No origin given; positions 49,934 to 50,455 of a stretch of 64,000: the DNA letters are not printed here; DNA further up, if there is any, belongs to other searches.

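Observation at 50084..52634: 800-aa surface protein with two lamin-tail domains, a long acidic low-complexity region and a C-terminal anchor, translationally coupled to a 73-aa partner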

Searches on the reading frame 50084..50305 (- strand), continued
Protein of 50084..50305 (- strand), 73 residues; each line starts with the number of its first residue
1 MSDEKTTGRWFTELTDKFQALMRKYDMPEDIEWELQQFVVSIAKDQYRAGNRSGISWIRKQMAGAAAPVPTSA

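Call 89: search_protein_families(library=padloc, proteins=[window:50084-50305:-, P0135, P0192], max_evalue=0.01)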
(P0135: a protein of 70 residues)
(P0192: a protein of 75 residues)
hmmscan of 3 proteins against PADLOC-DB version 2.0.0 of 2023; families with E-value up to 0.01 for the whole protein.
window:50084-50305:- (73 aa): 1 family
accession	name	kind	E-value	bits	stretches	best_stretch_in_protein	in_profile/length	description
PDLC02756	PbeC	-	0.0076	13.3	1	12-62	516-566/643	PbeC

P0135 (70 aa): 0 families

P0192 (75 aa): 0 families
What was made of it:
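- On Any described family for the 73-aa protein (Pfam, NCBIfam, PHROGs, PADLOC, PDB): The one PADLOC hit, PbeC at E 0.0076, was not reproduced in relatives (call 89).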

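Call 99: find_related_loci(query=A4, collection=viral_contigs, flank=4000)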
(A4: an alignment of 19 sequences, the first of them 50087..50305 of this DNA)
Query A4 (73 aa) in viral_contigs; peptide patterns used: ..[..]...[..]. (x = any residue, [..] = any of these).
9 stretches matched a pattern, but none encodes a relative of the query by tblastn (E <= 1e-3).
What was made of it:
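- Tried and rejected: Viral contigs: no relative of the small protein (call 99).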
